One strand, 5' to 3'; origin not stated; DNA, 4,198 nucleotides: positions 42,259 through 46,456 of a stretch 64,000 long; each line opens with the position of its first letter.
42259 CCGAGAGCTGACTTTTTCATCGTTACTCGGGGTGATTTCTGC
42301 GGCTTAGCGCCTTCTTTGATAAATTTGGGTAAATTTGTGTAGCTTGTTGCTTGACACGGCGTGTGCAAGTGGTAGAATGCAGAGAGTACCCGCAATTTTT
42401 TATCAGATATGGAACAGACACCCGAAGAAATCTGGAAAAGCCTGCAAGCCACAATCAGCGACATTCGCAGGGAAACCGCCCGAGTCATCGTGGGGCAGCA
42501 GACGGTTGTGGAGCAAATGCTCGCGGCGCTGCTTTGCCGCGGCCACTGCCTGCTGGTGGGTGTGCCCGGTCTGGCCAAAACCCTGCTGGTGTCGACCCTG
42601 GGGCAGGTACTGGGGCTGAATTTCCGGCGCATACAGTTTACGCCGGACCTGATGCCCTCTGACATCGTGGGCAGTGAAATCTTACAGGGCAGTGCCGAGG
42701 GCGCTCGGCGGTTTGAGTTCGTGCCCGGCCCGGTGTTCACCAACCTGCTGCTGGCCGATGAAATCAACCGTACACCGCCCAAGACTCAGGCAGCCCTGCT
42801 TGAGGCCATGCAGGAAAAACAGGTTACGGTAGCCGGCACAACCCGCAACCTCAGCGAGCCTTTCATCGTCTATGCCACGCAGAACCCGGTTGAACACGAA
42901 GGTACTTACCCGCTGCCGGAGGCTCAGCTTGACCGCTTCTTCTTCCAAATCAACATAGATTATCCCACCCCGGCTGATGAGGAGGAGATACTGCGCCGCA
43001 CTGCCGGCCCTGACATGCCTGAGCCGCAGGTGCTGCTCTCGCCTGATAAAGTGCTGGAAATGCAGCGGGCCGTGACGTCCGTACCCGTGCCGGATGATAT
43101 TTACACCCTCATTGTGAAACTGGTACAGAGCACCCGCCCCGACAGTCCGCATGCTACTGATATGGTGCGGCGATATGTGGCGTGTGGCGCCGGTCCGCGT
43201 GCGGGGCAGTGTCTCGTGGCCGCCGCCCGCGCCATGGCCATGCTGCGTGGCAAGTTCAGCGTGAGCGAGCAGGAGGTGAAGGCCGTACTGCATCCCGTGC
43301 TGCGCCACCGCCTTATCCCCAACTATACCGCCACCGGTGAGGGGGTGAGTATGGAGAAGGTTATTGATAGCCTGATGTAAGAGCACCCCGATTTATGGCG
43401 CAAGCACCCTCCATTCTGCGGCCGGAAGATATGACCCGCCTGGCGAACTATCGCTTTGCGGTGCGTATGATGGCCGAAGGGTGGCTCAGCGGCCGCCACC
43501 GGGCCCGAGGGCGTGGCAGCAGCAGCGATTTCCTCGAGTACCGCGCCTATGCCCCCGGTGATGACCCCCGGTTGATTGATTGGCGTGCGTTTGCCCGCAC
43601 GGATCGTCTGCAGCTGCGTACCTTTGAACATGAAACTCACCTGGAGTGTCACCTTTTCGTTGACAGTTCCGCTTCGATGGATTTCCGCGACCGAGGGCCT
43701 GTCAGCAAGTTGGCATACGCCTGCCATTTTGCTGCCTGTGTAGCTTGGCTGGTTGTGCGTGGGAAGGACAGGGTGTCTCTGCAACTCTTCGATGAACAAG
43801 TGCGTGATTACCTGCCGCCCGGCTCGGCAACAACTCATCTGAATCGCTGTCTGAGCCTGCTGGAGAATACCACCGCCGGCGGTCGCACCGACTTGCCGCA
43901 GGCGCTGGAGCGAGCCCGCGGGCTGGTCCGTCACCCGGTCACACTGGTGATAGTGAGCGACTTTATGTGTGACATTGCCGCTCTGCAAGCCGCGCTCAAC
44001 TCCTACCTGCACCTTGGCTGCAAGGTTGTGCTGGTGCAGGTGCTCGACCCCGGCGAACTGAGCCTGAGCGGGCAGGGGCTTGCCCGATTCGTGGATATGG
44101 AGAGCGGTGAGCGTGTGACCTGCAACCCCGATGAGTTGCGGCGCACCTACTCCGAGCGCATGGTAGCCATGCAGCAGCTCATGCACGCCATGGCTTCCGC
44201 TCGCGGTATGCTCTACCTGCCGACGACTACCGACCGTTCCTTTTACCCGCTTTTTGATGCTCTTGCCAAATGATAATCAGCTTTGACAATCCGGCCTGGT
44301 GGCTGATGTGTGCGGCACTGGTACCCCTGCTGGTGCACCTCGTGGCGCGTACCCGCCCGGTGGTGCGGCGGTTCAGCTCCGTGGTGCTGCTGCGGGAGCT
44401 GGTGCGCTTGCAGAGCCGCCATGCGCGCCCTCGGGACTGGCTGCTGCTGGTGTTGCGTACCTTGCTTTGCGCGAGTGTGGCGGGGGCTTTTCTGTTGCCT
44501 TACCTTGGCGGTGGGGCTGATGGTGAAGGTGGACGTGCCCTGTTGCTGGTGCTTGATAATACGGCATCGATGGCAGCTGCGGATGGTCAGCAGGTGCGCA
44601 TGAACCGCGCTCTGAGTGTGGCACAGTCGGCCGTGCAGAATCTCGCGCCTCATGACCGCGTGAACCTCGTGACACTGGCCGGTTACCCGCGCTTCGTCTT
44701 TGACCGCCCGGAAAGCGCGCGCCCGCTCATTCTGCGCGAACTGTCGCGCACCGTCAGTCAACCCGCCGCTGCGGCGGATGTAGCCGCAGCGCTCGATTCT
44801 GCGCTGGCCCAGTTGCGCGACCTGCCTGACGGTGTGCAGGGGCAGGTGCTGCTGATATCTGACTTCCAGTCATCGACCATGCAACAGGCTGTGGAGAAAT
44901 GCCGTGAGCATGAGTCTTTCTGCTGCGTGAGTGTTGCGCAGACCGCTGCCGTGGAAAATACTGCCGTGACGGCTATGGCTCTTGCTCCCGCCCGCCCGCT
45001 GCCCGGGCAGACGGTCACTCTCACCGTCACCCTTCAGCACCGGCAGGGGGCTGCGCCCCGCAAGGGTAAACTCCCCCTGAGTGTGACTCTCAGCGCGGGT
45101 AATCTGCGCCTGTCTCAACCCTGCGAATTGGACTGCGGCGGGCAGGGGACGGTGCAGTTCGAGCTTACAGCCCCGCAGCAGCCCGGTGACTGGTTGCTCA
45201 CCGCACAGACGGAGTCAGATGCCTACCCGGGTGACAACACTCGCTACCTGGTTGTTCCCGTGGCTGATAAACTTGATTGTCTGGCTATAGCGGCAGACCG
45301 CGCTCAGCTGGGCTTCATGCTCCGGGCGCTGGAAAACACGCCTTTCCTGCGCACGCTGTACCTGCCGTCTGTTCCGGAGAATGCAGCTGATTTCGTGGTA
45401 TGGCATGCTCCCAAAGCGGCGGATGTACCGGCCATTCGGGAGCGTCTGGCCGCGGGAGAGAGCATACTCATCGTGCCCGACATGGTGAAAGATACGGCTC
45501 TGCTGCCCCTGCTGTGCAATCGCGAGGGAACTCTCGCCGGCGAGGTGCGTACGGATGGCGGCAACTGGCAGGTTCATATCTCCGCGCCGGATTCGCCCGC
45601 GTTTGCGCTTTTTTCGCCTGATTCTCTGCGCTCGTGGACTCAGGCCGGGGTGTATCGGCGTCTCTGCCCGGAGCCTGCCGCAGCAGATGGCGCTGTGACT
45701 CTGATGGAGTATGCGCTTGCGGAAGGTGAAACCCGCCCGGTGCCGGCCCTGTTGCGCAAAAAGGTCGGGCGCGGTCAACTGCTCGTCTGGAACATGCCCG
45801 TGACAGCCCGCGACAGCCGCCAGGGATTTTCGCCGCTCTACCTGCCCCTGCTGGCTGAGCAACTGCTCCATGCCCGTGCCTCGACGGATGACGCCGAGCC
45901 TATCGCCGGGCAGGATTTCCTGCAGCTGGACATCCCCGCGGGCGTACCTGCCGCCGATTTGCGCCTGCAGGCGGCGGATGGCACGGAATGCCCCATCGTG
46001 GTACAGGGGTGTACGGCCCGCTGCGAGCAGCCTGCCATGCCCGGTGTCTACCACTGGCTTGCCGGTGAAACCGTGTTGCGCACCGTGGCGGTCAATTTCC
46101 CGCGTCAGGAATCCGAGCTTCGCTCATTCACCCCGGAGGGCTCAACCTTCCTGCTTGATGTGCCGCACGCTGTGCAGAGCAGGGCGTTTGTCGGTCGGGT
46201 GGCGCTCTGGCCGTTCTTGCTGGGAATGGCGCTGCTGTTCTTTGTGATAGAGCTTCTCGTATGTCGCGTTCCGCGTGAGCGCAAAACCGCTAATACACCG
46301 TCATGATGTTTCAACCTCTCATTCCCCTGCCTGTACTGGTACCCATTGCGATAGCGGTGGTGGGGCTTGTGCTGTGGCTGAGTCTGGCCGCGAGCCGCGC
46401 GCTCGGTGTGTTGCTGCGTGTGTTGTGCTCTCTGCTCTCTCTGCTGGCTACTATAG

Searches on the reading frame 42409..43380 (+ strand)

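Call 80: search_protein_families(library=pfam, proteins=[window:42409-43380:+], max_evalue=0.00001)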
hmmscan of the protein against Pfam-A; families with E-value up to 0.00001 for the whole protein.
window:42409-43380:+ (323 aa): 4 families
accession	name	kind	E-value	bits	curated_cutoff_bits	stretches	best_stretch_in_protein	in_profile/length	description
PF07726.17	AAA_3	-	1e-61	207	27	1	46-178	1-130/131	ATPase family associated with various cellular activities (AAA)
PF17863.7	AAA_lid_2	-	9.5e-15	54.5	22.7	1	253-320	5-72/74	AAA lid domain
PF07728.20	AAA_5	-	1.8e-12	47.9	22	1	46-177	1-139/139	AAA domain (dynein-related subfamily)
PF20030.5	bpMoxR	-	1.2e-09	38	27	1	17-196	4-179/205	MoxR domain in the MoxR-vWA-beta-propeller ternary systems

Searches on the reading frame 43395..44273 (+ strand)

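Call 80: search_protein_families(library=pfam, proteins=[window:43395-44273:+], max_evalue=0.00001)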
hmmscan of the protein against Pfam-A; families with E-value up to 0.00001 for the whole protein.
window:43395-44273:+ (292 aa): 2 families
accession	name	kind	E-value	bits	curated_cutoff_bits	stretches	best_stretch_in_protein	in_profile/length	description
PF01882.25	DUF58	-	1.3e-45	155.7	23.4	1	48-257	1-211/216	Protein of unknown function DUF58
PF13519.12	VWA_2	-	3.2e-10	41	27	1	89-190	5-106/107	von Willebrand factor type A domain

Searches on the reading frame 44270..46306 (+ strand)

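Call 80: search_protein_families(library=pfam, proteins=[window:44270-46306:+], max_evalue=0.00001)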
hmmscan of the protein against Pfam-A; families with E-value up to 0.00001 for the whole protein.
window:44270-46306:+ (678 aa): 2 families
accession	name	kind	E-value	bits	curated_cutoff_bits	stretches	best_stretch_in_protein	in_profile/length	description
PF13519.12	VWA_2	-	8.6e-13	49.3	27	1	91-200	1-107/107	von Willebrand factor type A domain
PF07584.16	BatA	-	3.3e-10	40.7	25.9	1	1-74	1-74/77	Aerotolerance regulator N-terminal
